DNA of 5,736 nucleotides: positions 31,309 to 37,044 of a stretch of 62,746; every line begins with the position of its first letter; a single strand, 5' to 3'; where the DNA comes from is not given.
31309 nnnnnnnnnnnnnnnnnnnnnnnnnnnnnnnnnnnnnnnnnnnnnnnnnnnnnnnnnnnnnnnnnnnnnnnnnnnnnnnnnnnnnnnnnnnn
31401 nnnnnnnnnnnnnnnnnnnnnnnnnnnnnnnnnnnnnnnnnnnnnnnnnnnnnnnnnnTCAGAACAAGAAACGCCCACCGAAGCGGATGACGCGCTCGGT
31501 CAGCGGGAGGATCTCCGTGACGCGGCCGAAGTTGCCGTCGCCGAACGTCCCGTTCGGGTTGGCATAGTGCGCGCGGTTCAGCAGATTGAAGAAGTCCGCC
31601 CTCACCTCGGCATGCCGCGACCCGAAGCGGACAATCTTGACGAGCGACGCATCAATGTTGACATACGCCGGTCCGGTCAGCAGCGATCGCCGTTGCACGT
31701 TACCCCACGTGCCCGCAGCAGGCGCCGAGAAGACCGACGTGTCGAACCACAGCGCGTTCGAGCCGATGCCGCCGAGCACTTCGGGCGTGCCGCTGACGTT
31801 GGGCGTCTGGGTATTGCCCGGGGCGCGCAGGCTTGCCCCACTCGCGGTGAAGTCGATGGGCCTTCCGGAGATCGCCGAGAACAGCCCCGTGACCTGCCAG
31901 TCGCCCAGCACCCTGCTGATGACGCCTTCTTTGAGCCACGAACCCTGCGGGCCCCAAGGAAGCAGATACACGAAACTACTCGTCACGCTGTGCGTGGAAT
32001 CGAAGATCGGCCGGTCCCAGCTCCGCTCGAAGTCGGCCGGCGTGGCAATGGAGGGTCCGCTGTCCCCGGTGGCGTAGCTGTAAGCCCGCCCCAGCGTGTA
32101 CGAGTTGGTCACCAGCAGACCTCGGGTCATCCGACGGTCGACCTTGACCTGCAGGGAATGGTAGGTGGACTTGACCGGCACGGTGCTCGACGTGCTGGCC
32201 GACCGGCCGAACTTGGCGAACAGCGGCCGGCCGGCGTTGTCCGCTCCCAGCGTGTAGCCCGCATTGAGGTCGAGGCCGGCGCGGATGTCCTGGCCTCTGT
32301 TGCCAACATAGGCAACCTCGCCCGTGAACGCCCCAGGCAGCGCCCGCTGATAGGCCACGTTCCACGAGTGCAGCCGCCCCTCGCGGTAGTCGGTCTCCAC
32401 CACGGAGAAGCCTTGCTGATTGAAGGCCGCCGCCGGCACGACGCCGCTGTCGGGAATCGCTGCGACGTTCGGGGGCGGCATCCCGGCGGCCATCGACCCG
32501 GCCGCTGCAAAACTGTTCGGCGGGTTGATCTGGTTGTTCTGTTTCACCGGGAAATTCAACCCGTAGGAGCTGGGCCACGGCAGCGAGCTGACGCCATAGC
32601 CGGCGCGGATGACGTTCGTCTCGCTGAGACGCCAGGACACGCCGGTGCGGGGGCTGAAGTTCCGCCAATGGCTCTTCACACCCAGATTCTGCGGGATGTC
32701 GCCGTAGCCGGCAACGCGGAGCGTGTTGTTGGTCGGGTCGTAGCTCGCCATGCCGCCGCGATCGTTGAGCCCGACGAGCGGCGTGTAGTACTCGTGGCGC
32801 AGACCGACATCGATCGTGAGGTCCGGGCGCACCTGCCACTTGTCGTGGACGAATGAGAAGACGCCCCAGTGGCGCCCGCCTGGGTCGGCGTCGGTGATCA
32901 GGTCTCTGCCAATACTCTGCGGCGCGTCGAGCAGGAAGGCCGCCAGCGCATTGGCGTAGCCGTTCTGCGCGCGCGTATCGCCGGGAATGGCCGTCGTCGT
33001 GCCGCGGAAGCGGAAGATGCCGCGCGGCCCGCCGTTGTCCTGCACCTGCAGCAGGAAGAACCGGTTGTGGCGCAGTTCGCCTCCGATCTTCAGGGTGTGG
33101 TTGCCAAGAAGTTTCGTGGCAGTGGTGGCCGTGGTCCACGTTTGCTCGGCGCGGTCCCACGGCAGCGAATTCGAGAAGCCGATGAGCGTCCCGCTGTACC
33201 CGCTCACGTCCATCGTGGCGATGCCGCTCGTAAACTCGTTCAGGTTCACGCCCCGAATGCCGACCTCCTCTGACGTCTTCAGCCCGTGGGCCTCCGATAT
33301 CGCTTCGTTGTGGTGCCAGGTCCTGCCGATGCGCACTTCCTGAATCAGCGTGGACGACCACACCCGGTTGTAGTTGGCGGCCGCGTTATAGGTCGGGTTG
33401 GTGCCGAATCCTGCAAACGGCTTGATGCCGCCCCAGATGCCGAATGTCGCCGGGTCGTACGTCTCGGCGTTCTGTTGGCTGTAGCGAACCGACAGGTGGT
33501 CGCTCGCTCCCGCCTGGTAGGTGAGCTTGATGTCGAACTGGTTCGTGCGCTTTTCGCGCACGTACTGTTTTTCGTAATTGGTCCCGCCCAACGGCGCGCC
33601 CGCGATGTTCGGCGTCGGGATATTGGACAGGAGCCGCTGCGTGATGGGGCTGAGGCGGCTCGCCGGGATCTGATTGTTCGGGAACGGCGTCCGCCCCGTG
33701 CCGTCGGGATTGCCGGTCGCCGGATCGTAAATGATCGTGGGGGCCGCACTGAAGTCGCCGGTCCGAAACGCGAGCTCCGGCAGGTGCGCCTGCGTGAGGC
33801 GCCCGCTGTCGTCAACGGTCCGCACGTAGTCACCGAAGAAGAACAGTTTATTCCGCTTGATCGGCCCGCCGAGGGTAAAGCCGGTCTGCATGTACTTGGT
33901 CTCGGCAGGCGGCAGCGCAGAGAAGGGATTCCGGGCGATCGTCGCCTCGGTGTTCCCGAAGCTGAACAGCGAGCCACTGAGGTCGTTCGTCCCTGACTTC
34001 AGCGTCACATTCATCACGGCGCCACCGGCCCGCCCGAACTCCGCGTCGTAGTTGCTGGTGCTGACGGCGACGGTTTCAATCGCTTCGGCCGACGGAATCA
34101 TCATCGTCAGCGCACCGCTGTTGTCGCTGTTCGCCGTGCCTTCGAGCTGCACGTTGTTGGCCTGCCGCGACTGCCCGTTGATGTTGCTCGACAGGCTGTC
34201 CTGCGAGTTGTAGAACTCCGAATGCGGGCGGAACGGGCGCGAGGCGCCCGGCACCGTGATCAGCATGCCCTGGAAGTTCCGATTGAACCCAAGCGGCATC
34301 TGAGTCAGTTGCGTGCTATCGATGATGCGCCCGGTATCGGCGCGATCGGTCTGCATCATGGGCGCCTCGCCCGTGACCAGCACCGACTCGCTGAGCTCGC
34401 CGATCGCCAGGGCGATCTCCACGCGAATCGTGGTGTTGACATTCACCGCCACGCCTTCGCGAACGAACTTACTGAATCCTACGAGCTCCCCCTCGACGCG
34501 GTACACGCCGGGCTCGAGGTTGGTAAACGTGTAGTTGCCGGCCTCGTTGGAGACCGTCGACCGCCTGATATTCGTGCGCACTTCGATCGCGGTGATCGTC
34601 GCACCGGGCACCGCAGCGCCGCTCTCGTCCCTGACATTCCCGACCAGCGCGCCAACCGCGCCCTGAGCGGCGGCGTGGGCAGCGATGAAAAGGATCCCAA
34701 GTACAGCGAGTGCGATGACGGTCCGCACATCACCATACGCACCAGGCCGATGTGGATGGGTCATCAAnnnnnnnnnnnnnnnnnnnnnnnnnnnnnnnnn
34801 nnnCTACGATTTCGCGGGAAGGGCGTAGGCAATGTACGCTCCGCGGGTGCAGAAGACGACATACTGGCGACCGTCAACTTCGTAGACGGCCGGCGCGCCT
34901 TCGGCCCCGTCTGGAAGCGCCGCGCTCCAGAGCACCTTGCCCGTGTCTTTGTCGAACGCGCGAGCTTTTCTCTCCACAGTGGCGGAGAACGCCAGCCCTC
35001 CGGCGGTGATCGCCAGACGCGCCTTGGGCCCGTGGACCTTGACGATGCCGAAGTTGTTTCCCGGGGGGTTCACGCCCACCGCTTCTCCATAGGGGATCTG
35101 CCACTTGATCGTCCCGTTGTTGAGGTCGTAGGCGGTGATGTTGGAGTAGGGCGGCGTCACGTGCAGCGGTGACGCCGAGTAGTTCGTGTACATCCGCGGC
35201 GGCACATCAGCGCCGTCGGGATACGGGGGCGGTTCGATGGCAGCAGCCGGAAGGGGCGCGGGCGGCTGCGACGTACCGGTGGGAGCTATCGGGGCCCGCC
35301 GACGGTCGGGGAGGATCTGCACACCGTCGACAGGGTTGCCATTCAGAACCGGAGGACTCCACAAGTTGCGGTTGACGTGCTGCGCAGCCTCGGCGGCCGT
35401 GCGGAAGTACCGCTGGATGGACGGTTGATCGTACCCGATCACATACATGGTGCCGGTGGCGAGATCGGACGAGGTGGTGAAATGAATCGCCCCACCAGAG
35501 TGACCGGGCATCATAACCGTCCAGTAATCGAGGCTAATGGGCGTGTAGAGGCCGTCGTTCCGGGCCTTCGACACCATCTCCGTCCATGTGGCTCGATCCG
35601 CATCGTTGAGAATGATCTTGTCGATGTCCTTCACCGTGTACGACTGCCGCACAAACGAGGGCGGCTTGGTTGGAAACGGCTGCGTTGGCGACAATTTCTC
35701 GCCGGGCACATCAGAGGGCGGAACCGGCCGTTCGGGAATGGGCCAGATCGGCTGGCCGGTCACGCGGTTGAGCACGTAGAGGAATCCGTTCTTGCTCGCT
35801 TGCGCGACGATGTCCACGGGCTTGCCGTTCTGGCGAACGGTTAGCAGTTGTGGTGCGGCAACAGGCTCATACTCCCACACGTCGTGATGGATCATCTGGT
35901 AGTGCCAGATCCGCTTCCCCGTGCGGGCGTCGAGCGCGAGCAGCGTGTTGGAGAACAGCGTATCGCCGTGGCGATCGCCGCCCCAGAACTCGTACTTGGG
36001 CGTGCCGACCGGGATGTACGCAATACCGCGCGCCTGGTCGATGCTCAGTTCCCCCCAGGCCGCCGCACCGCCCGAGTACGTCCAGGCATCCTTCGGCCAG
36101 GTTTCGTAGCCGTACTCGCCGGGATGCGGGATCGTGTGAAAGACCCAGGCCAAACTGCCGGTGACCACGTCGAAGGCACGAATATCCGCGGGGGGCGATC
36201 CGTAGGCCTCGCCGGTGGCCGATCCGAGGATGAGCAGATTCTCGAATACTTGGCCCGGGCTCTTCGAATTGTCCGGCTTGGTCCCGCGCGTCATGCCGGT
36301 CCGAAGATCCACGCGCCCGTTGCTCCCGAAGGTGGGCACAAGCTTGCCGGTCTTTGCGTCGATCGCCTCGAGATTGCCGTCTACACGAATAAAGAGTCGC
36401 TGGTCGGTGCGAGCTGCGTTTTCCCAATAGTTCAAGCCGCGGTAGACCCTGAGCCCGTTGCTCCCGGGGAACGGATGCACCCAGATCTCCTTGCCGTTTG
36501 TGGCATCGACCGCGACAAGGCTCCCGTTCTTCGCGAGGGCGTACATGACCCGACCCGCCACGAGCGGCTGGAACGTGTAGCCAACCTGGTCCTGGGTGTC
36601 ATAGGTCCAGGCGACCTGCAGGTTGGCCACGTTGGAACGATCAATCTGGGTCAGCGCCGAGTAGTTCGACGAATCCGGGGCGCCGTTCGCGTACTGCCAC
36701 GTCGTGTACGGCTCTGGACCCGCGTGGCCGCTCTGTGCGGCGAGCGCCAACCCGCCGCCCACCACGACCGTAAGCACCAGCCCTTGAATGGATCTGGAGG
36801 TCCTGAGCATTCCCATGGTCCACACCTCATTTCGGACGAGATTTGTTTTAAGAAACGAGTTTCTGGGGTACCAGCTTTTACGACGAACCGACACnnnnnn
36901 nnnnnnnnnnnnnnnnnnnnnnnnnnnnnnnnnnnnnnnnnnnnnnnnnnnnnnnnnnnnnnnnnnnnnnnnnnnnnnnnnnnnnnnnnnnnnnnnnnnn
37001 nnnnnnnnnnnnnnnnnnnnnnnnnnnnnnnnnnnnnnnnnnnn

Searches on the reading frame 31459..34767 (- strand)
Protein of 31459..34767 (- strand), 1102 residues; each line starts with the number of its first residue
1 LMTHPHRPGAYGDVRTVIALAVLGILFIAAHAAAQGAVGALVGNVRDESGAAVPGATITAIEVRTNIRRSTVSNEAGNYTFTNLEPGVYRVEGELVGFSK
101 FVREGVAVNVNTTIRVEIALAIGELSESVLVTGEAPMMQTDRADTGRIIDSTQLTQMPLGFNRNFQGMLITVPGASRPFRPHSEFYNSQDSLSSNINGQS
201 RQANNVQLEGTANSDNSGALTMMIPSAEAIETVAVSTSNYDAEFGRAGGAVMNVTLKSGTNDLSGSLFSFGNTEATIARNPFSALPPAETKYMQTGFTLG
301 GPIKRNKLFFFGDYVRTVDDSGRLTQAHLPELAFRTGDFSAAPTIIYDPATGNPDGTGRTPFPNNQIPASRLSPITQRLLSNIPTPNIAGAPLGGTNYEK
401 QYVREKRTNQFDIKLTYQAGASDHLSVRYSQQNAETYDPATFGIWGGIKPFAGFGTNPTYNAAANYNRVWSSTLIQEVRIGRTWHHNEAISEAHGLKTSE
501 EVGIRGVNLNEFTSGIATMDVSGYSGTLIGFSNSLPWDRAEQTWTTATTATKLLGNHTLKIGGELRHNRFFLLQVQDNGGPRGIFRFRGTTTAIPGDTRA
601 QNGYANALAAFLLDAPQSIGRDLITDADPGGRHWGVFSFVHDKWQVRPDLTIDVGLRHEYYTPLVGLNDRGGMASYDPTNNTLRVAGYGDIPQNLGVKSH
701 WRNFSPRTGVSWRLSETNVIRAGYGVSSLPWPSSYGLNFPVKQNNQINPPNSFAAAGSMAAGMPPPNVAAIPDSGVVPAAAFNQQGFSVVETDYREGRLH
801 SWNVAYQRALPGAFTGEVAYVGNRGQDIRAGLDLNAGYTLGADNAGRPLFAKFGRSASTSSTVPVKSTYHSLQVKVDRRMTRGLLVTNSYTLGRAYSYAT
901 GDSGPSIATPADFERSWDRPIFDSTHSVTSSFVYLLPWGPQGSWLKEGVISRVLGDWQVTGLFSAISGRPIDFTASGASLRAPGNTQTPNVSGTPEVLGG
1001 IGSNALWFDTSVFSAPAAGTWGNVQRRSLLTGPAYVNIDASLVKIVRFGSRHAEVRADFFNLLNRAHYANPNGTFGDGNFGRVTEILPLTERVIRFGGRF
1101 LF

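Call 11: search_protein_families(library=pfam, proteins=[window:31459-34767:-], max_evalue=0.00001)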
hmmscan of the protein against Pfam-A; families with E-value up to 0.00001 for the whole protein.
window:31459-34767:- (1102 aa): 3 families
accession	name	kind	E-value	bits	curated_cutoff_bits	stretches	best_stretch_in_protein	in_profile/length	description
PF25183.1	OMP_b-brl_4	-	5.7e-197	657.3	30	1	255-1086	1-830/838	Outer membrane beta barrel domain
PF13620.12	CarboxypepD_reg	-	1.3e-17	64.3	32.3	1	41-120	2-81/82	Carboxypeptidase regulatory-like domain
PF13715.12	CarbopepD_reg_2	-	7.7e-07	29.5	32.2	1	43-121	3-77/88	CarboxypepD_reg-like domain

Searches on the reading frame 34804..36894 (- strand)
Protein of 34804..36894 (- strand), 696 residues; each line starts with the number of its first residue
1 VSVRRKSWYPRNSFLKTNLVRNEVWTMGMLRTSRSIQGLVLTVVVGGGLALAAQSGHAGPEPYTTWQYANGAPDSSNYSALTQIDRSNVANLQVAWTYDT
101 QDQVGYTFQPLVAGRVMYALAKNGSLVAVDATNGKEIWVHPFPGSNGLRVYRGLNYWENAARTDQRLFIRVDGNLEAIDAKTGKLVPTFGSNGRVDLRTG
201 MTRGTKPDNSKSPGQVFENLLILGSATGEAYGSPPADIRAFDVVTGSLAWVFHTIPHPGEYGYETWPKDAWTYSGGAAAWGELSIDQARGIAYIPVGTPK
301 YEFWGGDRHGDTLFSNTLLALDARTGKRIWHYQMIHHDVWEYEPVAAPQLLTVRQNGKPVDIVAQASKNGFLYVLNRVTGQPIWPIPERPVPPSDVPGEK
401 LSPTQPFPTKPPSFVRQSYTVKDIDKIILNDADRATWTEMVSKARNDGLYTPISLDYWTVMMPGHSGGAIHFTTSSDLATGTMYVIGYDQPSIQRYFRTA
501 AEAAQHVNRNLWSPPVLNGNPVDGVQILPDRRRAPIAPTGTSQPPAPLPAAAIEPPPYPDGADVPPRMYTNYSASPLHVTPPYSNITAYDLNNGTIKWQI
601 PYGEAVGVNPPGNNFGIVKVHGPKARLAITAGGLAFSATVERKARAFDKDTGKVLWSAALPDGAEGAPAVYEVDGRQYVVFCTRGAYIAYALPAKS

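Call 11: search_protein_families(library=pfam, proteins=[window:34804-36894:-], max_evalue=0.00001)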
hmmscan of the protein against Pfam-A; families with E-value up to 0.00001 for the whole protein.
window:34804-36894:- (696 aa): 3 families
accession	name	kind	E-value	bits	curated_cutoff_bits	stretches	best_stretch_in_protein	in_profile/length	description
PF01011.28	PQQ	-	3e-154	515.4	26.7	1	66-679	1-595/595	Glucose/ethanol/alcohol dehydrogenase, beta-propeller domain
PF13360.13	PQQ_2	-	3.3e-21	76.5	27.6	1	585-672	4-73/233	Outer membrane protein assembly factor BamB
PF13570.13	Beta-prop_ACSF4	-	3.7e-06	27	133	0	88-145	77-134/329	Beta-alanine-activating enzyme, beta-propeller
